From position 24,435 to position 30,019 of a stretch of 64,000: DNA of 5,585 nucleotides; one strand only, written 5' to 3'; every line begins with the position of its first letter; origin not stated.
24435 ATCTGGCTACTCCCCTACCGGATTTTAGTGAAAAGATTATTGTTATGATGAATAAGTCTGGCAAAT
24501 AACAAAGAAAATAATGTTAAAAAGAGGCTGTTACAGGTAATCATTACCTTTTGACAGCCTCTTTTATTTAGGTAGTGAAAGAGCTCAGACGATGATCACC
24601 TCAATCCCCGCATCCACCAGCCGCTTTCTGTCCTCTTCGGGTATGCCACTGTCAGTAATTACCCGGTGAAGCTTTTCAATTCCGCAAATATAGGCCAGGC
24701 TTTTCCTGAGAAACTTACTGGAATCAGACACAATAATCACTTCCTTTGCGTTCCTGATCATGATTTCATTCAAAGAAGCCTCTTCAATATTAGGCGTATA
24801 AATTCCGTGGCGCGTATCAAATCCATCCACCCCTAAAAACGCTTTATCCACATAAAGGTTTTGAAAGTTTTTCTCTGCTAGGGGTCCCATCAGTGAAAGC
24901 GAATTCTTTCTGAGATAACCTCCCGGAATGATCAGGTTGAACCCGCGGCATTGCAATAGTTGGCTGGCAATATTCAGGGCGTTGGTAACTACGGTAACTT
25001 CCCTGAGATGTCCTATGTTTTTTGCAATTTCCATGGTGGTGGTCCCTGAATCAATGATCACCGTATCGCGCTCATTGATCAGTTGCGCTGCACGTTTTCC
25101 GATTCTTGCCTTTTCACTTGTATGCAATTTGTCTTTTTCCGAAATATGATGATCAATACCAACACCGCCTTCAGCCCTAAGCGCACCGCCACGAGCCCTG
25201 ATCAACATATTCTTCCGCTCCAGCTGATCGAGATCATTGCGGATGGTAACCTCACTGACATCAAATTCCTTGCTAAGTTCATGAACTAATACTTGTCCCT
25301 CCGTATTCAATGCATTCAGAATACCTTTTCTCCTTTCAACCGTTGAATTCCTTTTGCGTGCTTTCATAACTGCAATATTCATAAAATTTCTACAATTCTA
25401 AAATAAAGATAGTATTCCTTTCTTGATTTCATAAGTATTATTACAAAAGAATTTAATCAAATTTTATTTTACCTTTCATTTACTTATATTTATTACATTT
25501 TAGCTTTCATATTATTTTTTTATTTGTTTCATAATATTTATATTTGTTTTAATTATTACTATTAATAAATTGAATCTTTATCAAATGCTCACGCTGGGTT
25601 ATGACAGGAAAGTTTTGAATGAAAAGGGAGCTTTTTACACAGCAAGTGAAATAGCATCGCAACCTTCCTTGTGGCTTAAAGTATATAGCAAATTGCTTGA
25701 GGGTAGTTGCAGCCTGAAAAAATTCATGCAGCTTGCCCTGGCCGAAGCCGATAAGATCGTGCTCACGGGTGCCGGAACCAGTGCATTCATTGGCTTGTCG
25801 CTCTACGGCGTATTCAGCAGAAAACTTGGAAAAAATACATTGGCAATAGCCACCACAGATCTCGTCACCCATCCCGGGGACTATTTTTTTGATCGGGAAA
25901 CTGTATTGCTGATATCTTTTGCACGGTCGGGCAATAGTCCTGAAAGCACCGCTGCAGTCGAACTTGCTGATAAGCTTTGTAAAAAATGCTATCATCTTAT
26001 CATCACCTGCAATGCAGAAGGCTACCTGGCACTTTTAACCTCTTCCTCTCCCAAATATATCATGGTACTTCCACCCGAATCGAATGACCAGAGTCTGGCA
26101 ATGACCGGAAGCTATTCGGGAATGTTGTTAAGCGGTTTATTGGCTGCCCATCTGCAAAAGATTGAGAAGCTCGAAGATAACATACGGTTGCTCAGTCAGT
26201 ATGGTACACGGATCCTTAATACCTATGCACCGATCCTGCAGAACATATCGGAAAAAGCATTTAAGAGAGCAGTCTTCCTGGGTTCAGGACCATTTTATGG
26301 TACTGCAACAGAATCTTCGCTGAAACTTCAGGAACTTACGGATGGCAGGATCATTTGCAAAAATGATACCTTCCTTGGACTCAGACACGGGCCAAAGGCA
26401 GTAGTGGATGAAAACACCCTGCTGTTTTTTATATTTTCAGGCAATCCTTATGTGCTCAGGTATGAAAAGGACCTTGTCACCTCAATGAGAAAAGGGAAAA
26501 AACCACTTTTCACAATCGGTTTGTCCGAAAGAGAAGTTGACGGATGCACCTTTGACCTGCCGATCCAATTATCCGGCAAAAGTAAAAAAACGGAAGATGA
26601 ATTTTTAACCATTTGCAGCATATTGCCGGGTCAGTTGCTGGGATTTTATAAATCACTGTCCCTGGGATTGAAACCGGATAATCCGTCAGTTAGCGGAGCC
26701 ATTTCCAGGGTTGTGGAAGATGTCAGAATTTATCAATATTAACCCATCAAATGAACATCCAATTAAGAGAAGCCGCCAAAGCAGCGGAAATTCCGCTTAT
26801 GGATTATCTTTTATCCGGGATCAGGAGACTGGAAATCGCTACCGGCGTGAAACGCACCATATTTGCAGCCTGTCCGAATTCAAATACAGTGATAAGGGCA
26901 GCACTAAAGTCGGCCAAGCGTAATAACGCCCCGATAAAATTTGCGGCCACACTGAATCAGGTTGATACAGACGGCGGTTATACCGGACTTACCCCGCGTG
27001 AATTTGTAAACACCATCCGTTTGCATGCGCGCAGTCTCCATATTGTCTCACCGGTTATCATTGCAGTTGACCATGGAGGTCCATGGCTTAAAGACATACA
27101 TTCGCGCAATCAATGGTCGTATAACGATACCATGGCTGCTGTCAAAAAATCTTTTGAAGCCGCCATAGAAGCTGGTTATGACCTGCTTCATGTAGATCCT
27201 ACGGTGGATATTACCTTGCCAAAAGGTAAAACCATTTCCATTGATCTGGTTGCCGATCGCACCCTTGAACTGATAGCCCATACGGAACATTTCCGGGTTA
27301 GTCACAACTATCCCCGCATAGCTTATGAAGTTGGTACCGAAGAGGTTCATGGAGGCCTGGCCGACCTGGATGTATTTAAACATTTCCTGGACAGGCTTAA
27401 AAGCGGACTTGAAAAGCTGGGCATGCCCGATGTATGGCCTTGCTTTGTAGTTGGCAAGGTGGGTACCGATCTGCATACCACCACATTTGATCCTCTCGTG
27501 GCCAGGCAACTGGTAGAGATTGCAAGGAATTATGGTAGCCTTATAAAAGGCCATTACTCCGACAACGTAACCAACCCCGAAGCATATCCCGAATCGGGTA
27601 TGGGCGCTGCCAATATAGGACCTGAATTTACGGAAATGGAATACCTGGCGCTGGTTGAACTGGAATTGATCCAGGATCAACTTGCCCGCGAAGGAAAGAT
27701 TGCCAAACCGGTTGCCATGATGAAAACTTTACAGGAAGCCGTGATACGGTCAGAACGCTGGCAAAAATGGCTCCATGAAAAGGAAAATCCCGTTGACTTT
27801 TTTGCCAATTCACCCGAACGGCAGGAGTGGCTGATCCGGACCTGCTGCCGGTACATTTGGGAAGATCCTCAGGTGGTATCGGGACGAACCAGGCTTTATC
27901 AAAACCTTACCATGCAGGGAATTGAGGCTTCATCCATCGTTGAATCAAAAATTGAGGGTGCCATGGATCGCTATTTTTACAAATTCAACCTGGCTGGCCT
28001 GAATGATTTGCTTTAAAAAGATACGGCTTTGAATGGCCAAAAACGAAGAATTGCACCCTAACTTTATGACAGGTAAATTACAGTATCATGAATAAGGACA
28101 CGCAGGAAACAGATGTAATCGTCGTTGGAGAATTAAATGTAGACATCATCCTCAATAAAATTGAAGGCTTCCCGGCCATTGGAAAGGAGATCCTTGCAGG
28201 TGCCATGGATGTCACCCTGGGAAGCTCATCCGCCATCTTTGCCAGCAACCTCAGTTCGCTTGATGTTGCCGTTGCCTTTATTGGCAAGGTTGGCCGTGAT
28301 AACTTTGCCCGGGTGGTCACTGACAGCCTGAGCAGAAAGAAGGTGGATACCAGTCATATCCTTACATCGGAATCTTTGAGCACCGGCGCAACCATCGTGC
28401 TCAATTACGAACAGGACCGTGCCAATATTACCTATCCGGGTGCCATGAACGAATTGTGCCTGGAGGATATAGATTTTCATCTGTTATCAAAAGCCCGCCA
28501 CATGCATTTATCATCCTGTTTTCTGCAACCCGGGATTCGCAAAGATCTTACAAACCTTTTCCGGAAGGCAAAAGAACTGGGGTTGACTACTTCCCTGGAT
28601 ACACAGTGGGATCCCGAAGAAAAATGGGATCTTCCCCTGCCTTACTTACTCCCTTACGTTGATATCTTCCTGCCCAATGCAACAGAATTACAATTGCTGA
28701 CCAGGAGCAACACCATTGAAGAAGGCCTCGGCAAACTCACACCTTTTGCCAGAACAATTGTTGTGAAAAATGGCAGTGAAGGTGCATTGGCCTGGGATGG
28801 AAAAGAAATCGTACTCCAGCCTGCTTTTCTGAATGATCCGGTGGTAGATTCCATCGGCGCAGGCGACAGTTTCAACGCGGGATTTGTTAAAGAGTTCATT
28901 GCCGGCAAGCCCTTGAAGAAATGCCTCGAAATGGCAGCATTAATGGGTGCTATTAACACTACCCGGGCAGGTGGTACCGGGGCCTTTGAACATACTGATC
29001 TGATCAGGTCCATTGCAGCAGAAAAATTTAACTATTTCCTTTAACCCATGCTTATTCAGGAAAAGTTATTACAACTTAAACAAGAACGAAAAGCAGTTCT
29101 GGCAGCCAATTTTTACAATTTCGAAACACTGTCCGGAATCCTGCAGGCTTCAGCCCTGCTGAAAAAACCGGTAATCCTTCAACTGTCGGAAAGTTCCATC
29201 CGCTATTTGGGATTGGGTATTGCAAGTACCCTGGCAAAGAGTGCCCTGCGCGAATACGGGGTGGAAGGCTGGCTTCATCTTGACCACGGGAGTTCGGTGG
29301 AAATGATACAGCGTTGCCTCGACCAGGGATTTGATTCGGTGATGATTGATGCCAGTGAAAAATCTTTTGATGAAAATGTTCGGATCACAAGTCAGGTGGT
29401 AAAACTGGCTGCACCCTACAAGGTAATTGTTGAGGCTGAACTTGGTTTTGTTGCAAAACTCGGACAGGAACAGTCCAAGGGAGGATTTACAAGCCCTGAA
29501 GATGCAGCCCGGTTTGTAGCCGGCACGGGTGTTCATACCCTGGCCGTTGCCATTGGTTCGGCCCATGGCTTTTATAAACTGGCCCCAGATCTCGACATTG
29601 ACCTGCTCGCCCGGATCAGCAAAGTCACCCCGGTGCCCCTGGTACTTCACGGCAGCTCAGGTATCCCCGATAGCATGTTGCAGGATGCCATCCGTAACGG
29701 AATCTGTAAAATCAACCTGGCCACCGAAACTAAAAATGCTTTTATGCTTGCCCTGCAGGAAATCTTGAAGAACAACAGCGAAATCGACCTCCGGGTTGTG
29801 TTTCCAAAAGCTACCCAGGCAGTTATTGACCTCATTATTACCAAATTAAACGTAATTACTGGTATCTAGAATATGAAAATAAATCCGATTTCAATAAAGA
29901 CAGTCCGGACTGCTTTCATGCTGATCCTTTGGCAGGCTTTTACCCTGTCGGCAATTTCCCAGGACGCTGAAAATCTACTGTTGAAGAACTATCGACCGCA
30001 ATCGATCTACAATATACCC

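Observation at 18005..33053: SusC/SusD glycan-import locus wired to a DeoR-controlled AgaS-AgaZ-PfkB-KbaY (tagatose-bisphosphate) operon, with no initial kinase or canonical deacetylase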

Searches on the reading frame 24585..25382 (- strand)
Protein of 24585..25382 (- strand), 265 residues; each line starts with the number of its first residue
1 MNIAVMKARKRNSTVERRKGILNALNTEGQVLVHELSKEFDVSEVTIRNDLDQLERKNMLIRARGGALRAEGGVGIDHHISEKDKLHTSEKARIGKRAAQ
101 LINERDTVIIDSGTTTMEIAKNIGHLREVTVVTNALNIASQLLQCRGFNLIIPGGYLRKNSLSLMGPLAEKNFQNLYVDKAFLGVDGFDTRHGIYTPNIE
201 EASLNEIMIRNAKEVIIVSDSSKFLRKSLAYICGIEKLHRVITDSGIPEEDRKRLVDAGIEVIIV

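Call 3: search_protein_families(library=pfam, proteins=[window:24585-25382:-])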
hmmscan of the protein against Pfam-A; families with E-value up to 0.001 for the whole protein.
window:24585-25382:- (265 aa): 4 families
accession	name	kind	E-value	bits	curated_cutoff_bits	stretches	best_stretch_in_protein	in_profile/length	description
PF00455.28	DeoRC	-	3.3e-52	177.1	31.8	1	87-245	2-160/160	DeoR C terminal sensor domain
PF08220.18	HTH_DeoR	-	1.9e-14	53.5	21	1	17-69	1-53/57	DeoR-like helix-turn-helix domain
PF08279.18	HTH_11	-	4.2e-08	33.4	25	1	17-66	1-51/55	HTH domain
PF00392.27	GntR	-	1.5e-05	25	27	1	22-67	14-61/64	Bacterial regulatory proteins, gntR family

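Call 5: search_protein_families(library=ncbifam, proteins=[window:24585-25382:-], max_evalue=0.00001)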
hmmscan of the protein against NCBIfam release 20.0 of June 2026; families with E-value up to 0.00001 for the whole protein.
window:24585-25382:- (265 aa): 10 families
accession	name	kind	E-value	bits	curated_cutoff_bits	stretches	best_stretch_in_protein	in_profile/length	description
NF040755.1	AgaR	equivalog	3.9e-86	288.3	260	1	13-265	3-256/256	transcriptional repressor AgaR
NF007316.0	PRK09802.1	equivalog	8.3e-73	244.9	351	1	9-265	10-267/269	DeoR family transcriptional regulator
NF007753.1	PRK10434.1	equivalog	4.9e-62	209.8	350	1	15-265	4-253/253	glucitol operon DNA-binding transcriptional repressor SrlR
NF041397.1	TranRegGlpR_Halo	equivalog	1.5e-58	198.4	300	1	16-263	5-250/253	HTH-type transcriptional regulator GlpR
NF040890.1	trans_reg_YgbI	equivalog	1.6e-41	142.5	400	1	15-264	4-251/253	DNA-binding transcriptional repressor YgbI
NF040887.2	trans_reg_YciT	exception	4.7e-41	141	450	1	17-265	4-246/246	DNA-binding transcriptional regulator YciT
NF008154.0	PRK10906.1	equivalog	1.1e-35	123.2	331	1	16-258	5-245/252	DeoR/GlpR family transcriptional regulator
NF010034.0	PRK13509.1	equivalog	2e-30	106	244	1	16-265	5-251/251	HTH-type transcriptional regulator UlaR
NF007961.0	PRK10681.1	equivalog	1.2e-27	96.9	244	1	16-252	7-239/252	DNA-binding transcriptional repressor DeoR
NF007720.0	PRK10411.1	equivalog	3.7e-23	82.1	259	1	16-245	4-233/243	L-fucose operon activator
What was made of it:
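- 24585..25382 (-): AgaR, DeoR-family repressor. NCBIfam NF040755 (AgaR equivalog) scores 288.3 bits against a cut-off of 260 (call 5).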

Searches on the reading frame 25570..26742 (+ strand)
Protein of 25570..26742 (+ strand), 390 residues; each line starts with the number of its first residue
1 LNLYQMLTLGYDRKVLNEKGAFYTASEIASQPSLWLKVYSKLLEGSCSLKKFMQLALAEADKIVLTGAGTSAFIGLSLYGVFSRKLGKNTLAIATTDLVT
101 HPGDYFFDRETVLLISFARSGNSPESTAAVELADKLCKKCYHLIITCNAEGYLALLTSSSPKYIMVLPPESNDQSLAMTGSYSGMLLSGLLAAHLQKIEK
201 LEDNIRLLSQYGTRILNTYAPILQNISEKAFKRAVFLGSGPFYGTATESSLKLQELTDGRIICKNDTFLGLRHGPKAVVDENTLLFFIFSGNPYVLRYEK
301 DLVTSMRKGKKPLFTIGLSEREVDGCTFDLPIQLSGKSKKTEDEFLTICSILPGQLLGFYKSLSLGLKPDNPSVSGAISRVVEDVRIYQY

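Call 3: search_protein_families(library=pfam, proteins=[window:25570-26742:+])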
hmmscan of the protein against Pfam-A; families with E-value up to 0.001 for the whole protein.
window:25570-26742:+ (390 aa): 1 family
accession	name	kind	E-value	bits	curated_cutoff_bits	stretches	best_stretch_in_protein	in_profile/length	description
PF01380.27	SIS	-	1.1e-12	48.3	25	1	57-194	2-130/131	SIS domain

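Call 5: search_protein_families(library=ncbifam, proteins=[window:25570-26742:+], max_evalue=0.00001)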
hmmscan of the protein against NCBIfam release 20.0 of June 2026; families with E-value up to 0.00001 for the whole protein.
window:25570-26742:+ (390 aa): 4 families
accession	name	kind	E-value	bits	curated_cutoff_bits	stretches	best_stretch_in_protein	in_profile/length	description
TIGR02815.1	agaS_fam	subfamily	2.4e-103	346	529.2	1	21-390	2-372/372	putative sugar isomerase, AgaS family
NF041128.1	glucosaP_deam_GlmD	equivalog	2.5e-22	79.5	580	1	57-374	28-316/323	glucosamine-6-phosphate deaminase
NF001484.0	PRK00331.1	subfamily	6.2e-13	48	381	1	21-372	251-591/601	isomerizing glutamine--fructose-6-phosphate transaminase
TIGR01135.1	glmS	equivalog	2.4e-11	42.9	418.05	1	18-372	245-597/607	glutamine--fructose-6-phosphate transaminase (isomerizing)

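Call 11: search_solved_structures(query=window:25570-26742:+, max_evalue=0.001)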
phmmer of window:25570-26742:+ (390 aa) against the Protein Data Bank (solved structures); distinct sequences matched with E-value up to 0.001: 12.
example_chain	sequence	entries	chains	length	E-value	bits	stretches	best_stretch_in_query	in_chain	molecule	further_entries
3odp_A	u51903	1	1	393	2.2e-85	290.3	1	8-390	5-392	putative tagatose-6-phosphate ketose/aldose isomerase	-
3c3j_A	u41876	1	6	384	5.7e-65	223.2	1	23-388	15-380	Putative tagatose-6-phosphate ketose/aldose isomerase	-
3i0z_A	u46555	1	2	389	3.9e-59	204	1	9-390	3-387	putative tagatose-6-phosphate ketose/aldose isomerase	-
1j5x_A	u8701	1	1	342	3.2e-17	66.1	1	26-373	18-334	GLUCOSAMINE-6-PHOSPHATE DEAMINASE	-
2cb0_A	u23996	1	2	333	3.1e-14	56.3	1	62-380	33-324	GLUCOSAMINE-FRUCTOSE-6-PHOSPHATE AMINOTRANSFERASE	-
2dec_A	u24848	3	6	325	1.4e-12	50.9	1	60-374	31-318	325aa long hypothetical protein | Hypothetical protein PH0510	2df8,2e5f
4s1w_A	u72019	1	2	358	2.2e-07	33.7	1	21-372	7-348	Glutamine--fructose-6-phosphate aminotransferase [isomerizing]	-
3tbf_A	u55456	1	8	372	1.6e-06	30.9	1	22-372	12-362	Glucosamine--fructose-6-phosphate aminotransferase [isomerizing]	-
3g68_A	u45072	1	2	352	0.0004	23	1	52-296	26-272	Putative phosphosugar isomerase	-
1moq_A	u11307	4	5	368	0.00041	22.9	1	109-372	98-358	GLUCOSAMINE 6-PHOSPHATE SYNTHASE | Glutamine--fructose-6-phosphate aminotransferase [isomerizing]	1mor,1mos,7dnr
1jxa_A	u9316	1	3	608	0.00063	22.3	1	109-372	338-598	glucosamine 6-phosphate synthase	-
4amv_A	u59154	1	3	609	0.00063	22.3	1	109-372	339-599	GLUCOSAMINE--FRUCTOSE-6-PHOSPHATE AMINOTRANSFERASE [ISOMER IZING]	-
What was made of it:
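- Tried and rejected: Rejected on HMM evidence (calls 5 and 11).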

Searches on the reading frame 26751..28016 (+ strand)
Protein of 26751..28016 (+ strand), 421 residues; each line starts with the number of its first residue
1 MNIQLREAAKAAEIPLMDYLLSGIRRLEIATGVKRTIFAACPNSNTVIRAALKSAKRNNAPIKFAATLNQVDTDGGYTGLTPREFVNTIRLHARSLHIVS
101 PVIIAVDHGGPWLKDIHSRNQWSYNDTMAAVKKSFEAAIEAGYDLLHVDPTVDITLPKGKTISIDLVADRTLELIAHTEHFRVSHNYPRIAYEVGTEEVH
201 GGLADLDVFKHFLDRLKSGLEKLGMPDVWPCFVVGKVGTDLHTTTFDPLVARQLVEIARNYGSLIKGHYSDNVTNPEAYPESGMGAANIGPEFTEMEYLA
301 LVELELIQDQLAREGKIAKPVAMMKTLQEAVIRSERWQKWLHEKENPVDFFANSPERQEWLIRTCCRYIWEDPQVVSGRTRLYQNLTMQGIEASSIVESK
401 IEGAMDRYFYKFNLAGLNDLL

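Call 3: search_protein_families(library=pfam, proteins=[window:26751-28016:+])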
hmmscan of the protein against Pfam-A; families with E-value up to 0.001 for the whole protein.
window:26751-28016:+ (421 aa): 1 family
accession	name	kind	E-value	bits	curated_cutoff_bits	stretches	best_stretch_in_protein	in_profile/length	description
PF08013.17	GatZ_KbaZ-like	-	3.7e-32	112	26.7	1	31-393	10-377/420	D-tagatose-1,6-bisphosphate aldolase subunit GatZ/KbaZ-like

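Call 5: search_protein_families(library=ncbifam, proteins=[window:26751-28016:+], max_evalue=0.00001)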
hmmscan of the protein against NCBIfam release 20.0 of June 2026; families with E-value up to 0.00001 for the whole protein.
window:26751-28016:+ (421 aa): 3 families
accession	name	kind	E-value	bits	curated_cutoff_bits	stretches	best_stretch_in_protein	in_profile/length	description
NF012002.0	PRK15458.1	equivalog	5e-25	88.5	707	1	32-392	14-380/428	tagatose-bisphosphate aldolase subunit KbaZ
TIGR02810.1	agaZ_gatZ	equivalog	8.1e-25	87.6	568.8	1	32-394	10-378/420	D-tagatose-bisphosphate aldolase, class II, non-catalytic subunit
NF011626.0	PRK15052.1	equivalog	7.4e-12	44.7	579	1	33-202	12-177/421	tagatose-bisphosphate aldolase subunit GatZ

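Call 9: search_solved_structures(query=window:26751-28016:+, max_evalue=0.01)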
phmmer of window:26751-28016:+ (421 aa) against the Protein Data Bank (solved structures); distinct sequences matched with E-value up to 0.01: 2.
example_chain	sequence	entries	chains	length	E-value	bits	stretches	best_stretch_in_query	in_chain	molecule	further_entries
3txv_A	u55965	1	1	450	3.2e-12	49.3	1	35-343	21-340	Probable tagatose 6-phosphate kinase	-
2fiq_A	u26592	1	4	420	2.4e-09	39.8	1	37-205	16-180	putative tagatose 6-phosphate kinase 1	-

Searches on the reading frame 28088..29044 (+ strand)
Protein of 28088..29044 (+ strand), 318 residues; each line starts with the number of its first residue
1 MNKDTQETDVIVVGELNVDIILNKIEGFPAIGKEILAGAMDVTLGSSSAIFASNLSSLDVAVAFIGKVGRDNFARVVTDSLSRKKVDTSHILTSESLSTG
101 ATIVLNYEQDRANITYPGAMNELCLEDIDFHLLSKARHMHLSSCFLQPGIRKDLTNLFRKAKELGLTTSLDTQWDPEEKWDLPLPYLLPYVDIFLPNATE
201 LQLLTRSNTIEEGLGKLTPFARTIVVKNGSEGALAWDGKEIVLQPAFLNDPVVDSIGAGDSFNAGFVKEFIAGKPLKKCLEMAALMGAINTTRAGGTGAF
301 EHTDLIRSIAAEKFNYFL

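Call 3: search_protein_families(library=pfam, proteins=[window:28088-29044:+])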
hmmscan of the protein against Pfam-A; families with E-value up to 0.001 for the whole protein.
window:28088-29044:+ (318 aa): 1 family
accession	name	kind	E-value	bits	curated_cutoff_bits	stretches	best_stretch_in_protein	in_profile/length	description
PF00294.29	PfkB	-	1.2e-44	153.3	25.8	1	8-298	2-297/302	pfkB family carbohydrate kinase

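Call 5: search_protein_families(library=ncbifam, proteins=[window:28088-29044:+], max_evalue=0.00001)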
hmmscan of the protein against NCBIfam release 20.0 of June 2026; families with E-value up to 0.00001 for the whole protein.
window:28088-29044:+ (318 aa): 19 families
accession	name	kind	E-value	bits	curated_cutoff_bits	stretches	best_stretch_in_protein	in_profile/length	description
TIGR04382.1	myo_inos_iolC_N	equivalog_domain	5.3e-34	117.9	300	1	8-302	2-301/309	5-dehydro-2-deoxygluconokinase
TIGR02152.1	D_ribokin_bact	equivalog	5.8e-33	114.5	299.65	1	10-300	1-290/298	ribokinase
NF041134.1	R1P_kin_Thcocales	equivalog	5.5e-31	108.1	500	1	9-311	2-283/291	ADP-dependent ribose-1-phosphate kinase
NF053626.1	RibKinHalex1628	equivalog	7.3e-30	104.5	330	1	9-300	3-282/293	ATP-dependent ribose-1-phosphate kinase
NF049991.1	TagKinase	equivalog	2.7e-28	98.7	420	1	8-302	8-308/321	tagatose kinase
NF007321.0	PRK09813.1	equivalog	9.2e-24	84.3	247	1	52-288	31-252/261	fructoselysine 6-kinase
NF008353.0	PRK11142.1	equivalog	4.8e-23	82.1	341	1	8-300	3-293/307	ribokinase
NF040938.1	KDG_KDGal_kin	equivalog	6.8e-20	71.4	400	1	49-296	34-289/305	bifunctional 2-dehydro-3-deoxygluconokinase/2-dehydro-3-deoxygalactonokinase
NF041332.1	KDG_KDGal_kin_Halo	equivalog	2.7e-19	69.8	440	1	40-304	28-305/320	bifunctional 2-dehydro-3-deoxygluconokinase/2-dehydro-3-deoxygalactonokinase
NF006957.1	PRK09434.1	equivalog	2.9e-19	69.7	450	1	45-300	27-296/302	fructokinase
NF047869.1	myo_kin_aldol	exception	8.4e-15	54.1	600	2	6-110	5-104/586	bifunctional 5-dehydro-2-deoxygluconokinase/5-dehydro-2-deoxyphosphogluconate aldolase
TIGR03168.1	1-PFK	subfamily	6.9e-13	48.2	216.4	1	52-295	42-286/305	hexose kinase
TIGR03828.1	pfkB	equivalog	1.3e-12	47.4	292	1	52-295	42-286/305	1-phosphofructokinase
NF041164.1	NucKinThplmales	equivalog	4.8e-11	42.4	450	1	13-287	7-268/295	nucleoside kinase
NF041633.1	trifunc_aldol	exception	1.9e-10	39.9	700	0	36-199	264-437/580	KHG/KDPG aldolase/sugar kinase fusion protein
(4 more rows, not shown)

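Call 12: search_solved_structures(query=window:28088-29044:+, max_evalue=1e-10)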
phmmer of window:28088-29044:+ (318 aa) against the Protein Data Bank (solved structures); distinct sequences matched with E-value up to 1e-10: 19.
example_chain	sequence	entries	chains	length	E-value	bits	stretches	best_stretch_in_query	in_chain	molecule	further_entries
3h49_A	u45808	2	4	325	2.3e-27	99.2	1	8-310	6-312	Ribokinase | Uncharacterized sugar kinase ydjH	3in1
11bl_A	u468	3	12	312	3.4e-20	75.7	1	10-299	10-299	Ribokinase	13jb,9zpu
1v19_A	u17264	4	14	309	1.9e-19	73.2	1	40-305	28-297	2-KETO-3-DEOXYGLUCONATE KINASE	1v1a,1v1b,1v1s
3hj6_A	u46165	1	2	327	1.3e-17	67.2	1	7-293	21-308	Fructokinase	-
1gqt_A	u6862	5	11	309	1.5e-16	63.7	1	9-297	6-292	RIBOKINASE | PROTEIN (RIBOKINASE)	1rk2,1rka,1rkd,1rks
6ilr_A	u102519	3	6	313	2.3e-16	63.1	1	10-289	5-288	Ribokinase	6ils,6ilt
6znx_A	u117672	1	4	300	1.7e-15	60.3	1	10-306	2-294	Ribokinase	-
8cqx_A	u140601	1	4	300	4e-15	59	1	10-306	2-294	Ribokinase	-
3iq0_A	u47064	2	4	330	1e-13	54.4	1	10-296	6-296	putative Ribokinase II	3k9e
5ey7_A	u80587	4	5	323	4.7e-13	52.2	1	49-273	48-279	Fructokinase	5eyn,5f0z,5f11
9m8t_A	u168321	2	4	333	5e-13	52.1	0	224-297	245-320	Ribokinase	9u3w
5zwy_A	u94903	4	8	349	1.1e-12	51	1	8-303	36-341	Ribokinase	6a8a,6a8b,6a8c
5ygg_A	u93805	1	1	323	1.7e-12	50.4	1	49-273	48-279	Fructokinase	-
4du5_A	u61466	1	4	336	2.2e-12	50.1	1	45-289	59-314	PfkB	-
3ubo_A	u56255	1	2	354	3.9e-12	49.2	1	42-289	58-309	adenosine kinase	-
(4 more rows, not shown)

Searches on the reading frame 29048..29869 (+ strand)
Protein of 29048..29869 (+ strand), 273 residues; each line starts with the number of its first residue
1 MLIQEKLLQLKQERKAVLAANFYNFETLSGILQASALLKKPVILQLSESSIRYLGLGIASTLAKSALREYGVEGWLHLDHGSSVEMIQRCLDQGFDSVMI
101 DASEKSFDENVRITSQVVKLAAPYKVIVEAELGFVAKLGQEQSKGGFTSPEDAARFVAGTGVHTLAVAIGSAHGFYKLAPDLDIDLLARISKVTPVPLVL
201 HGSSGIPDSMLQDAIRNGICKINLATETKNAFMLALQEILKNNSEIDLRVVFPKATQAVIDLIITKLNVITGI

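Call 3: search_protein_families(library=pfam, proteins=[window:29048-29869:+])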
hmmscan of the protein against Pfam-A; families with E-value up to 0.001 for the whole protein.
window:29048-29869:+ (273 aa): 1 family
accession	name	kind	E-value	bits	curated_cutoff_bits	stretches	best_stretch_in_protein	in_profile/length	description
PF01116.26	F_bP_aldolase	-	2.4e-80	270.4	25.5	1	5-269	5-271/277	Fructose-bisphosphate aldolase class-II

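Call 5: search_protein_families(library=ncbifam, proteins=[window:29048-29869:+], max_evalue=0.00001)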
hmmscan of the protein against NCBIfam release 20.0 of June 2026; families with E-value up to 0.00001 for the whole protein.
window:29048-29869:+ (273 aa): 20 families
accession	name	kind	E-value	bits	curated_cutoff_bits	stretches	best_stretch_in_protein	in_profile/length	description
TIGR01859.1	fruc_bis_ald_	equivalog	4.2e-71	239.9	343.05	1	7-270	8-276/282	class II fructose-1,6-bisphosphate aldolase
NF009497.0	PRK12857.1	equivalog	1.7e-69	234.2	423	1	5-270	8-278/284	class II fructose-1,6-bisphosphate aldolase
NF009374.0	PRK12737.1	subfamily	4.5e-69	232.6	383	1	5-269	8-277/284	tagatose-bisphosphate aldolase subunit GatY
TIGR00167.1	cbbA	subfamily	1.4e-68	231.4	215.6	1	7-268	10-282/290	ketose-bisphosphate aldolase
NF006626.0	PRK09195.1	subfamily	2.1e-68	230.5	384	1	6-269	9-277/284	tagatose-bisphosphate aldolase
TIGR01858.1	tag_bisphos_ald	equivalog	6.7e-62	209.1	443.55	1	7-269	8-275/282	tagatose bisphosphate family class II aldolase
NF005943.0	PRK07998.1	equivalog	9.6e-61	205.7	364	1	5-270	7-275/283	class II aldolase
NF006042.0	PRK08185.1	subfamily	1.5e-60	204.9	405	1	6-271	7-279/287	hypothetical protein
NF005288.0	PRK06806.1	equivalog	1.4e-58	198.4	396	1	4-258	7-263/281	class II fructose-bisphosphate aldolase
NF004493.0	PRK05835.1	equivalog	8.5e-52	176.3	558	1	5-209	7-218/307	class II fructose-bisphosphate aldolase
NF005284.0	PRK06801.1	equivalog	1.1e-50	172.6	406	1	4-269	7-279/286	ketose 1,6-bisphosphate aldolase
NF005481.0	PRK07084.1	equivalog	2.7e-50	171.4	511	1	14-210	26-235/324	class II fructose-bisphosphate aldolase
NF006376.0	PRK08610.1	equivalog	4.1e-50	171.1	527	1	3-267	6-276/286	class II fructose-bisphosphate aldolase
NF005823.0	PRK07709.1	equivalog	6.9e-50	170.4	545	1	4-267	7-276/285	class II fructose-bisphosphate aldolase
NF009375.0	PRK12738.1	equivalog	1.2e-48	165.7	542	1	7-270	9-278/286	tagatose-bisphosphate aldolase subunit KbaY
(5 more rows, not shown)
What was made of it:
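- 29048..29869 (+): Class II ketose-bisphosphate aldolase; predicted to cleave tagatose-1,6-bisphosphate. The GatY model scores 233 bits (calls 3 and 5).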
